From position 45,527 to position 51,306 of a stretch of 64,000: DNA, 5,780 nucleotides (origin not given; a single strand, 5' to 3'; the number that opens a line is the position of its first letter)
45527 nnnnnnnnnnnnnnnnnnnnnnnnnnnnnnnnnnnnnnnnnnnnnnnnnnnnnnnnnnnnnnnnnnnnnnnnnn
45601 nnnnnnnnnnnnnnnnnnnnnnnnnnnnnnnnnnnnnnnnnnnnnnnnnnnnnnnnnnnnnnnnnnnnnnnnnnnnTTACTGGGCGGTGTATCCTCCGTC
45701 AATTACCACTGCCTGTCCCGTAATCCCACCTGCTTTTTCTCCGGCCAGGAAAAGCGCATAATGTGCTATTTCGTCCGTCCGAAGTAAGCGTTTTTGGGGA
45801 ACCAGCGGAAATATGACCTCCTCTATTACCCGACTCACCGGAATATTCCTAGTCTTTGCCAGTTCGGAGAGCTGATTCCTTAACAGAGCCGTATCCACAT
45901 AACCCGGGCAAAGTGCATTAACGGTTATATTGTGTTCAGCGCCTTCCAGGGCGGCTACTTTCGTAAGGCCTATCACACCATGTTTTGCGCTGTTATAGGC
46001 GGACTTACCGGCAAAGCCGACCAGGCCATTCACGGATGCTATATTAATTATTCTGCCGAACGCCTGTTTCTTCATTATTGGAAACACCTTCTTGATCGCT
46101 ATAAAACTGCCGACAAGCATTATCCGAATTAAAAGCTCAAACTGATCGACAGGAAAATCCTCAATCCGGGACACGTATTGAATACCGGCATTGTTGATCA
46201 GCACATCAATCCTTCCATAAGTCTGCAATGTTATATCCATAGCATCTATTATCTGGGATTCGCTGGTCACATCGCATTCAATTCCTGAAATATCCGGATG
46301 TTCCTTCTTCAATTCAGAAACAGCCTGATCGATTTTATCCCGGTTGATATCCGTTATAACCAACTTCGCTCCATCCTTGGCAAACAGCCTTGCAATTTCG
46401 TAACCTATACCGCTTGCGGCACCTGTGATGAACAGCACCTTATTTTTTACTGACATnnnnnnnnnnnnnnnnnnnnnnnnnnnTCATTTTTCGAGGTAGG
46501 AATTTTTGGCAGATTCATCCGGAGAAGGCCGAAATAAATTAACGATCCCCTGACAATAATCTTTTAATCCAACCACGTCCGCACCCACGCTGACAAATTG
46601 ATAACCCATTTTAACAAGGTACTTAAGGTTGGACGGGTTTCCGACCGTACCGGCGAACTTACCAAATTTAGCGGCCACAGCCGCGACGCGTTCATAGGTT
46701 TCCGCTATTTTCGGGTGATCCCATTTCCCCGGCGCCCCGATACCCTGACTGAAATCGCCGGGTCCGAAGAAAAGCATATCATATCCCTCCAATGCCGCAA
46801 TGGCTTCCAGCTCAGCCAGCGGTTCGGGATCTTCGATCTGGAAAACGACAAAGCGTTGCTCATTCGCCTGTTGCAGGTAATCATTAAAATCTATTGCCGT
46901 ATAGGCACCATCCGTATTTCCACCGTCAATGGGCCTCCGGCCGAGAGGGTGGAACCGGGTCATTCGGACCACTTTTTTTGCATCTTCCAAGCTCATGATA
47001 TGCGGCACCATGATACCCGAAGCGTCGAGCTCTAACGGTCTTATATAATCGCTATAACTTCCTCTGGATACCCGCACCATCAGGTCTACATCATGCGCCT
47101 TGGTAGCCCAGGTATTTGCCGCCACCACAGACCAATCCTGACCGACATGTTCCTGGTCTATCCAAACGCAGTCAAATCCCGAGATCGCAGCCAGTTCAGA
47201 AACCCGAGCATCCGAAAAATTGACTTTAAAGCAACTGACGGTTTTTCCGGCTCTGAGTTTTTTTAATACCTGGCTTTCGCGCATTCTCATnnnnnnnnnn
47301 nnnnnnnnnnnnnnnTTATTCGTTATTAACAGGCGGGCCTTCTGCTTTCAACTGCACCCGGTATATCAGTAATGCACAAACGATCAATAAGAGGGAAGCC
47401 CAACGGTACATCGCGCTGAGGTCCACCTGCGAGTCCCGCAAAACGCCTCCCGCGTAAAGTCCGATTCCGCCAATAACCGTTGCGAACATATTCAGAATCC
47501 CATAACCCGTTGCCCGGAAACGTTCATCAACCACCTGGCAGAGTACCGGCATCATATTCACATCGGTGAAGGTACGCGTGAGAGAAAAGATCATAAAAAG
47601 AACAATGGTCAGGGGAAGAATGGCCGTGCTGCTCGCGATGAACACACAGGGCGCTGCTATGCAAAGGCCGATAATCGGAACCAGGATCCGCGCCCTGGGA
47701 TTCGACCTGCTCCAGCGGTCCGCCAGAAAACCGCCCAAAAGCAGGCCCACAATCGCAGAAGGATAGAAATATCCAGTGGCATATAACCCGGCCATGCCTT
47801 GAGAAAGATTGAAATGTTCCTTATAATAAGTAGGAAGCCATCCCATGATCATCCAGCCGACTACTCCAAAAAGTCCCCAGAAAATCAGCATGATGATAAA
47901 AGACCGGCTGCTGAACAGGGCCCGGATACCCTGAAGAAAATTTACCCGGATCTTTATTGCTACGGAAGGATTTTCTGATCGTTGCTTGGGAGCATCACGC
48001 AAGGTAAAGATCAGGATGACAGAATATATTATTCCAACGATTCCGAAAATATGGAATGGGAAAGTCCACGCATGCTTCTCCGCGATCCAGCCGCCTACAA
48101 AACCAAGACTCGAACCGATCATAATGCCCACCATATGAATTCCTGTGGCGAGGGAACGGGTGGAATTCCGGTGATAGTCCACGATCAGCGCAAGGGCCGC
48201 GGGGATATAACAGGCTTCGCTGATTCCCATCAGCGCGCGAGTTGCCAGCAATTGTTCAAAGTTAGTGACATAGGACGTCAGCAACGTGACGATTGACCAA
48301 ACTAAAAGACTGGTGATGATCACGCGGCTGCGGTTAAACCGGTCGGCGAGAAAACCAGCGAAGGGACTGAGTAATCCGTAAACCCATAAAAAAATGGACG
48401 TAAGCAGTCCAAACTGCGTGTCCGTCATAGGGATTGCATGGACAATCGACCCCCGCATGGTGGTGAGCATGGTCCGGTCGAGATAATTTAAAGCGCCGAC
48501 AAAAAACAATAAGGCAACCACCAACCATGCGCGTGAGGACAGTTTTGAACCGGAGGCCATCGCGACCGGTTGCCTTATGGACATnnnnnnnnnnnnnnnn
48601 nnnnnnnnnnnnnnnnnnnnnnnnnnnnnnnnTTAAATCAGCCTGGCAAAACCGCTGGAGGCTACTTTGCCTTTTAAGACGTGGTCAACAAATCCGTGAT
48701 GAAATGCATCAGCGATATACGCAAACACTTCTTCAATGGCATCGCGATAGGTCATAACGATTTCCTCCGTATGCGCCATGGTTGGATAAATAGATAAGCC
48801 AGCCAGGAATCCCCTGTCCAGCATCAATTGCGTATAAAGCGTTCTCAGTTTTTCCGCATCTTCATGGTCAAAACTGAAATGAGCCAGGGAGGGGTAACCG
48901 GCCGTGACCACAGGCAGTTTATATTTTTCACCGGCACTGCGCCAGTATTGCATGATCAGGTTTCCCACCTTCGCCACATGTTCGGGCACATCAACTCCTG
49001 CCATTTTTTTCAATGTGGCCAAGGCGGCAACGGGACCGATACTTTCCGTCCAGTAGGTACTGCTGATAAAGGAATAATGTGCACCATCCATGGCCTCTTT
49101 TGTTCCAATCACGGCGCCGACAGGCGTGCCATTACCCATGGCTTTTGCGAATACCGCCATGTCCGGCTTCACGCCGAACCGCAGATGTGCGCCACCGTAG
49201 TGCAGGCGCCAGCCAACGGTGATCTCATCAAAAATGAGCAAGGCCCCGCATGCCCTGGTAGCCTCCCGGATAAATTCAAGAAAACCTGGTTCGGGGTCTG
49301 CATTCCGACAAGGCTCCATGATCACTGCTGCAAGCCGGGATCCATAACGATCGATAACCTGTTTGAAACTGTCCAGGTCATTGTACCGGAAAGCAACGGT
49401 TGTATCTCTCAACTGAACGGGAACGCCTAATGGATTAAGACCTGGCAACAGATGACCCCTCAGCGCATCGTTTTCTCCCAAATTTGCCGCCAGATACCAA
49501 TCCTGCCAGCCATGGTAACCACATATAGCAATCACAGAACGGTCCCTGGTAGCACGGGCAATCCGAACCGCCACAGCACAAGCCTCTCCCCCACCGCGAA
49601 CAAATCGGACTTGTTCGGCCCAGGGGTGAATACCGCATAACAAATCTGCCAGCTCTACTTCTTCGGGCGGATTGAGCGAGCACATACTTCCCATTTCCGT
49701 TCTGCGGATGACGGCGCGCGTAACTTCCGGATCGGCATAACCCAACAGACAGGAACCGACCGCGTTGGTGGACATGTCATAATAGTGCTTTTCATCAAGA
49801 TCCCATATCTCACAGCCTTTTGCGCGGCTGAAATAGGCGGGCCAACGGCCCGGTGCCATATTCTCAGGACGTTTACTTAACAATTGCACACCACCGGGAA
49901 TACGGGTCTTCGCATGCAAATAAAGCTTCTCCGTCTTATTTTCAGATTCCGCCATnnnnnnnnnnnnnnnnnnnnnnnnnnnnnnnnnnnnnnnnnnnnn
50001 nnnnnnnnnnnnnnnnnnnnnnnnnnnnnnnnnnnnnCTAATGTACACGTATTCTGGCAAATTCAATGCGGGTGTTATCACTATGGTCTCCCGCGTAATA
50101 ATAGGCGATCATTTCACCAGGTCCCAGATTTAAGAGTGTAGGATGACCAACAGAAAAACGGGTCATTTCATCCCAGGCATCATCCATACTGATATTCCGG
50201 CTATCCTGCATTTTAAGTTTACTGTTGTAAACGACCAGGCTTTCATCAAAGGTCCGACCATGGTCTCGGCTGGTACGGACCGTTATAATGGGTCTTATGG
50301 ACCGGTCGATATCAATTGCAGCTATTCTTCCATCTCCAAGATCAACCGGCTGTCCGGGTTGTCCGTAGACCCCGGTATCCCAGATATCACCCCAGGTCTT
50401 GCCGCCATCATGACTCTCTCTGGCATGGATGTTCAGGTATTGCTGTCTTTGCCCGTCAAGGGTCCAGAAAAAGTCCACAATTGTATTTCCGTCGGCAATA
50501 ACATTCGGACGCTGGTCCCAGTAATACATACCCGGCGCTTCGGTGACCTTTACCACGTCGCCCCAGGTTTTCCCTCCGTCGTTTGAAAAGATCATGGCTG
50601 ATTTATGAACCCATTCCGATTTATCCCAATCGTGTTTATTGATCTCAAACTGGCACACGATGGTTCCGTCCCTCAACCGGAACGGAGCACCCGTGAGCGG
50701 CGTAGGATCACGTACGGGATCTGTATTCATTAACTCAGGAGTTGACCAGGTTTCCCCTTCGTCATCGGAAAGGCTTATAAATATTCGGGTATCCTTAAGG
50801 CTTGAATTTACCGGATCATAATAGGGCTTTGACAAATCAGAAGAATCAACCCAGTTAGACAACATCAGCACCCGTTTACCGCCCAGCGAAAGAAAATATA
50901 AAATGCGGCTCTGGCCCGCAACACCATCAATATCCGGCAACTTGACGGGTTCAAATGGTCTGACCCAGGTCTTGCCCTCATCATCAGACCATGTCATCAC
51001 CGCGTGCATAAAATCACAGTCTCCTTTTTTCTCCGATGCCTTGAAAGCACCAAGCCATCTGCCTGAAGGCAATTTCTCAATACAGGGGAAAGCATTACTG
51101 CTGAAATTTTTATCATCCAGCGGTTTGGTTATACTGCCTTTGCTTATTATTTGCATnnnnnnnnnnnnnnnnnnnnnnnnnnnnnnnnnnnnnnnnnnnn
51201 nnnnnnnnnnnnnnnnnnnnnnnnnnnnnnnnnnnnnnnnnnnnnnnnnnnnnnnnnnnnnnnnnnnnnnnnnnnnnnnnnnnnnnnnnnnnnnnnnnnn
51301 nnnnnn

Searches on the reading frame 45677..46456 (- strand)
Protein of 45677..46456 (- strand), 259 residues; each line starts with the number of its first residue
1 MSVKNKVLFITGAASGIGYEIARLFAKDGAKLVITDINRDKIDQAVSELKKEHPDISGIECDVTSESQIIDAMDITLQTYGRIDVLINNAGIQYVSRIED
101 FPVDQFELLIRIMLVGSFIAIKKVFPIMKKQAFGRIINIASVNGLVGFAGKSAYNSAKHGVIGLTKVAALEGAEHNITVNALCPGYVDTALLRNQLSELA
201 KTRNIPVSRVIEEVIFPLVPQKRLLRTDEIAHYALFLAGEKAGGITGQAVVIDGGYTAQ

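Call 8: search_protein_families(library=pfam, proteins=[window:45677-46456:-], max_evalue=0.001)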
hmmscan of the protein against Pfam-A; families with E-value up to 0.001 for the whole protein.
window:45677-46456:- (259 aa): 5 families
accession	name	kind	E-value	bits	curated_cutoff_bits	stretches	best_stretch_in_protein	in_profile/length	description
PF13561.12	adh_short_C2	-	1.6e-60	205.1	27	1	12-257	1-236/236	Enoyl-(Acyl carrier protein) reductase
PF00106.31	adh_short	-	4.3e-60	203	26.6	1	6-195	1-190/195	short chain dehydrogenase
PF08659.16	KR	-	5e-11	43.3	22.6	1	9-158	4-153/180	KR domain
PF23441.1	SDR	-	1.9e-10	41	27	1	5-204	7-211/258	SDR-like rossmann domain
PF01370.27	Epimerase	-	0.00076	19.4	20.9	0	9-108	2-90/240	NAD dependent epimerase/dehydratase family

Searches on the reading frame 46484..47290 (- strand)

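Call 8: search_protein_families(library=pfam, proteins=[window:46484-47290:-], max_evalue=0.001)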
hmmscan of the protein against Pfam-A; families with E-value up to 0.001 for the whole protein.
window:46484-47290:- (268 aa): 1 family
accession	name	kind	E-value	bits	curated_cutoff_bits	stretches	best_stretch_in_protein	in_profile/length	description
PF03328.21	HpcH_HpaI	-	2.1e-23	83.2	25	1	26-239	9-215/221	HpcH/HpaI aldolase/citrate lyase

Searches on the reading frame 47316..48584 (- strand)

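Call 8: search_protein_families(library=pfam, proteins=[window:47316-48584:-], max_evalue=0.001)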
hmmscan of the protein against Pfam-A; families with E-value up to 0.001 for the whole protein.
window:47316-48584:- (422 aa): 2 families
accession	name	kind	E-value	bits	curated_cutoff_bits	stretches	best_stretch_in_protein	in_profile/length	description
PF07690.21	MFS_1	-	1.6e-67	228.3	33.4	2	26-375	1-346/347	Major Facilitator Superfamily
PF03137.26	OATP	-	2.2e-10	39.9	25.8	1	209-313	275-379/545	Organic Anion Transporter Polypeptide (OATP) family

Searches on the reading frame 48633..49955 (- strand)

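Call 8: search_protein_families(library=pfam, proteins=[window:48633-49955:-], max_evalue=0.001)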
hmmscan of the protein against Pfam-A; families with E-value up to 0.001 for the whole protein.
window:48633-49955:- (440 aa): 1 family
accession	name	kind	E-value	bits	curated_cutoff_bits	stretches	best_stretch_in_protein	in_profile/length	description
PF00202.27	Aminotran_3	-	5.9e-37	127.8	30.5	1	40-348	11-336/403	Aminotransferase class-III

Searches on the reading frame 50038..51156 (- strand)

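Call 8: search_protein_families(library=pfam, proteins=[window:50038-51156:-], max_evalue=0.001)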
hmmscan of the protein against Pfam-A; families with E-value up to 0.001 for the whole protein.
window:50038-51156:- (372 aa): 4 families
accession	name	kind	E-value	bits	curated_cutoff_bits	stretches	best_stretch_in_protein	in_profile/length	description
PF13088.12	BNR_2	-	8.9e-16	58.5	31.4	1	127-313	84-258/277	BNR repeat-like domain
PF02012.26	BNR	-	1.7e-08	33.7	27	0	130-139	3-12/12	BNR/Asp-box repeat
PF24316.1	Tli3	-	3.2e-08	34.4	27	0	184-201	82-98/129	T6SS Tli3 immunity protein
PF13859.12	BNR_3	-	0.00029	20.8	27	1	39-199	16-164/308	BNR repeat-like domain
